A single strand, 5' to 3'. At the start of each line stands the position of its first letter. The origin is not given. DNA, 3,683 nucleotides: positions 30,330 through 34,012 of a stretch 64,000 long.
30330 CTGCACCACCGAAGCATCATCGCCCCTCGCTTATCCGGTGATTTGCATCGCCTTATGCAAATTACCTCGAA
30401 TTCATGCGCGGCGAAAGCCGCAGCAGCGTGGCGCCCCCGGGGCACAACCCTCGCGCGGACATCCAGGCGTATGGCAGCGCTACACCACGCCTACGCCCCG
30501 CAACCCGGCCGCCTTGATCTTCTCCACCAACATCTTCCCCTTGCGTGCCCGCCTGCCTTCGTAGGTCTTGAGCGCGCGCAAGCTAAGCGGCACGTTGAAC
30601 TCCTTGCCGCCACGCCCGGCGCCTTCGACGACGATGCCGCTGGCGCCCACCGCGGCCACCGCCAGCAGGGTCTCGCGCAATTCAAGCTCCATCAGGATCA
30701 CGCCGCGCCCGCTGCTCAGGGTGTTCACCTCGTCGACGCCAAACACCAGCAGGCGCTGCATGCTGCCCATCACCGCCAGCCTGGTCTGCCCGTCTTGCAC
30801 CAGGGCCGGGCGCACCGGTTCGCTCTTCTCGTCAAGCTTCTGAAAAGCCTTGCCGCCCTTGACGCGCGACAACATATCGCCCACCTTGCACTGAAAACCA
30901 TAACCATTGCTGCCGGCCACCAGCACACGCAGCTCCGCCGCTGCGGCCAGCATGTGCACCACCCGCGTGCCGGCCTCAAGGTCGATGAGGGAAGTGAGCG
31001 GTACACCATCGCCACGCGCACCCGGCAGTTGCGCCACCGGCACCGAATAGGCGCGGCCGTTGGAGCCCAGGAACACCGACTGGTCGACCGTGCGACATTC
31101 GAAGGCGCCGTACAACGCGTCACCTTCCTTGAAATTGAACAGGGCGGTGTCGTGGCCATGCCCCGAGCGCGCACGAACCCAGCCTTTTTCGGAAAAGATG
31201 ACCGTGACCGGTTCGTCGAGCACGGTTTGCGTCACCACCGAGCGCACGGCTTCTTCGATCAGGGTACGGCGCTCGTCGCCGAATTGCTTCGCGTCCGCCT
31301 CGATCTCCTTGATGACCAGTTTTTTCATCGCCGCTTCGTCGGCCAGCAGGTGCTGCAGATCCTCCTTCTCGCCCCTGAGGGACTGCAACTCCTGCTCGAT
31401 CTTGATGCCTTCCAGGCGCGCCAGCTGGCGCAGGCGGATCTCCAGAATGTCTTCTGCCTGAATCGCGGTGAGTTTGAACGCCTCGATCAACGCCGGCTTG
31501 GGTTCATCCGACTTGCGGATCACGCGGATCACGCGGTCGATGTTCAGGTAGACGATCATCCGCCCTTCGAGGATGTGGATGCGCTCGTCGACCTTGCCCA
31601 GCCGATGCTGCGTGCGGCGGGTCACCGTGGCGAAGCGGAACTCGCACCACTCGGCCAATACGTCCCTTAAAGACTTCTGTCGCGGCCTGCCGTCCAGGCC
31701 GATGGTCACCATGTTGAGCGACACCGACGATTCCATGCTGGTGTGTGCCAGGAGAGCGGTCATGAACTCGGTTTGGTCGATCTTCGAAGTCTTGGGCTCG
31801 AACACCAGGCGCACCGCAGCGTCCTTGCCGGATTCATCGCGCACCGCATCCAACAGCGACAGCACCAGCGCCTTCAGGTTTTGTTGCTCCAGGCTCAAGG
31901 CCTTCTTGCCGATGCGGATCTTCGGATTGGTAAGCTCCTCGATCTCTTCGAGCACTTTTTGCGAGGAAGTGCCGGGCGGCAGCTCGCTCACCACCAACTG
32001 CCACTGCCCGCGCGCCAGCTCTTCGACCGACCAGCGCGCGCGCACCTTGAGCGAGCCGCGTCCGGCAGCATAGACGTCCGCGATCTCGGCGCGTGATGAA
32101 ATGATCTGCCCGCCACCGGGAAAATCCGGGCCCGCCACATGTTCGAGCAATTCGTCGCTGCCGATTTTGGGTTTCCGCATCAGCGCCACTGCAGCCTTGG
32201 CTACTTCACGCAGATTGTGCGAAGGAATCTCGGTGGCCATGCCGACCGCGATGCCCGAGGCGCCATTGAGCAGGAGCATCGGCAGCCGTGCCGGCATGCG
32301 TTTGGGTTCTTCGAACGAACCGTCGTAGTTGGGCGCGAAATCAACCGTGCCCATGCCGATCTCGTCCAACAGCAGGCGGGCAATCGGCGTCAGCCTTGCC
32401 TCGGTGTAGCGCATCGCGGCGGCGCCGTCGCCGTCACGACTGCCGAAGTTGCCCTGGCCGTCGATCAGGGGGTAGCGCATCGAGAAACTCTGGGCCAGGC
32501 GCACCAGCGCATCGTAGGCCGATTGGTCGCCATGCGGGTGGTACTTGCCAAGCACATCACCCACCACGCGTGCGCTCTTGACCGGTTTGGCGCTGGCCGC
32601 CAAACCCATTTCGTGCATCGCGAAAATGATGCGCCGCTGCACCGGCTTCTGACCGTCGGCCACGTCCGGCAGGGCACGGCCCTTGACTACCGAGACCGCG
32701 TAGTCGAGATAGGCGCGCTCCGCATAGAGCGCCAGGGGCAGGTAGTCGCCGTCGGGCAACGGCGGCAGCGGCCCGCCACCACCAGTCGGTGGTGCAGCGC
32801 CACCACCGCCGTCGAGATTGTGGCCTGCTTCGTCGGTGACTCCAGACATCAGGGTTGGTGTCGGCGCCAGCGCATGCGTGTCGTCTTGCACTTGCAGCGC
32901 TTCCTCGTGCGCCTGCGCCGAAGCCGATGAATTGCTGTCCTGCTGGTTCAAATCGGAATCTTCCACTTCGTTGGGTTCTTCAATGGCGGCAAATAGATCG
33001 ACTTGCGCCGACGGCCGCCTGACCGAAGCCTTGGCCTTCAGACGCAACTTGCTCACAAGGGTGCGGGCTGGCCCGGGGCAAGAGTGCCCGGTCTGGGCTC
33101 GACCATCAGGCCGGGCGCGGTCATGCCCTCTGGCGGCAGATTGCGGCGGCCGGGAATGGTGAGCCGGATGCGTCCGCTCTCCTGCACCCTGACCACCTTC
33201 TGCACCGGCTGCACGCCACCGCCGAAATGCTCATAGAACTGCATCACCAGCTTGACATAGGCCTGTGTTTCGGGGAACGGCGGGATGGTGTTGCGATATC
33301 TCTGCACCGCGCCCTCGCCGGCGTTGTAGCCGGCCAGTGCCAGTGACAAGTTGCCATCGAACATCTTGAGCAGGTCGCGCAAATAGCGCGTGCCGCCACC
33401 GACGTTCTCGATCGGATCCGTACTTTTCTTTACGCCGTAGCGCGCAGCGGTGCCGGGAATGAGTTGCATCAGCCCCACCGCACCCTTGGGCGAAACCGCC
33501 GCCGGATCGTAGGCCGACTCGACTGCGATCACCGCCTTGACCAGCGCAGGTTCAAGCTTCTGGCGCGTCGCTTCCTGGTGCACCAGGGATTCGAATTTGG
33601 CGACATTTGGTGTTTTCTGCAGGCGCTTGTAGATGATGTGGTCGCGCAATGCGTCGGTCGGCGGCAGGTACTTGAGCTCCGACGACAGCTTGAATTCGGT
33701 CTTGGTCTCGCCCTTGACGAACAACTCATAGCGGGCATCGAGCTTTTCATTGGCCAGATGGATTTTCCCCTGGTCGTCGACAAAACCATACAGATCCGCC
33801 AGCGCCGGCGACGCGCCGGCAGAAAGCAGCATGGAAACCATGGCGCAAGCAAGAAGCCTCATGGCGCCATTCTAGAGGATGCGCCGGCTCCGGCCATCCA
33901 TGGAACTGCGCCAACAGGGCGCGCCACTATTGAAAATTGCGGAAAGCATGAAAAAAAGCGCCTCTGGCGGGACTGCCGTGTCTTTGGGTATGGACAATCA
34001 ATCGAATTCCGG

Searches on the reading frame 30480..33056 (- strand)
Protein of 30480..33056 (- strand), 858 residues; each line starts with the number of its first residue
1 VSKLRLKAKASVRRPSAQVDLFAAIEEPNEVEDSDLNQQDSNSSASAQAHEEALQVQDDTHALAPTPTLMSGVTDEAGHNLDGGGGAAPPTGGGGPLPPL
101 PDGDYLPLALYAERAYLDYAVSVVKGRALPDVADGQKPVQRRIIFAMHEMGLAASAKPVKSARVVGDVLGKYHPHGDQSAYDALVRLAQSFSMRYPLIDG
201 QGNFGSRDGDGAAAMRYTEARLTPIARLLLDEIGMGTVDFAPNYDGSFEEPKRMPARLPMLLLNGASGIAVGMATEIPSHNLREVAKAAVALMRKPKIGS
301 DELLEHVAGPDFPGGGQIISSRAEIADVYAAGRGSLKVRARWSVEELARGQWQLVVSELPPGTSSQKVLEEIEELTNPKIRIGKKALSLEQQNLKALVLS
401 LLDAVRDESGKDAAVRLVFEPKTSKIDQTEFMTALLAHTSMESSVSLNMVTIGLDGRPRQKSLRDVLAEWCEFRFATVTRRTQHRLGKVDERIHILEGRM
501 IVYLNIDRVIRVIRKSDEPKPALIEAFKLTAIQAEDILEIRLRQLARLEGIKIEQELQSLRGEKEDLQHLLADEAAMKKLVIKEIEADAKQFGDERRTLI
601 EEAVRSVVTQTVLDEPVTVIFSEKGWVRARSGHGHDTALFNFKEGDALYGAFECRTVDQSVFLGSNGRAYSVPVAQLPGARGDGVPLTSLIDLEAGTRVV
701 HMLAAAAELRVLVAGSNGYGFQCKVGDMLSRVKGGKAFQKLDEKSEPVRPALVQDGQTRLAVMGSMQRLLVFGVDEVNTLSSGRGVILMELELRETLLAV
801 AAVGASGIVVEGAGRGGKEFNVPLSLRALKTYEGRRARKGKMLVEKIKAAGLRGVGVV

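Call 34: search_protein_families(library=pfam, proteins=[window:30480-33056:-], max_evalue=0.00001)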
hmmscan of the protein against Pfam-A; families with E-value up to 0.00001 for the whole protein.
window:30480-33056:- (858 aa): 2 families
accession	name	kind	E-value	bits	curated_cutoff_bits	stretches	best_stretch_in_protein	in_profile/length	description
PF00521.26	DNA_topoisoIV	-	2.3e-135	452.3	31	1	127-585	1-431/432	DNA gyrase/topoisomerase IV, subunit A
PF03989.18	DNA_gyraseA_C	-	7.3e-06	25.8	27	0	770-803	13-47/48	DNA gyrase C-terminal domain, beta-propeller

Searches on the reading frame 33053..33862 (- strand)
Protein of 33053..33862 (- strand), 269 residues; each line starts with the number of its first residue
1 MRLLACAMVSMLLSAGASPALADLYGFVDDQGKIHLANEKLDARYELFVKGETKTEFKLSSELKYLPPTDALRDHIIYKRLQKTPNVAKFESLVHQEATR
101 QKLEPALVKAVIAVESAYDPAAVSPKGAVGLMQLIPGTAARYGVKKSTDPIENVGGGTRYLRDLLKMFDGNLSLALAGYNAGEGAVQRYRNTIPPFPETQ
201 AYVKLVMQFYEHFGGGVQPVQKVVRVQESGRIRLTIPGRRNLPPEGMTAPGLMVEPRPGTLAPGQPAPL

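Call 34: search_protein_families(library=pfam, proteins=[window:33053-33862:-], max_evalue=0.00001)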
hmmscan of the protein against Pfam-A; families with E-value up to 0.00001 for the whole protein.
window:33053-33862:- (269 aa): 1 family
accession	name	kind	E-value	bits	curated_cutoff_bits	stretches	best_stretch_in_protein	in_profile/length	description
PF01464.25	SLT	-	1.2e-28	99.5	21.3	1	93-191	2-106/117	Transglycosylase SLT domain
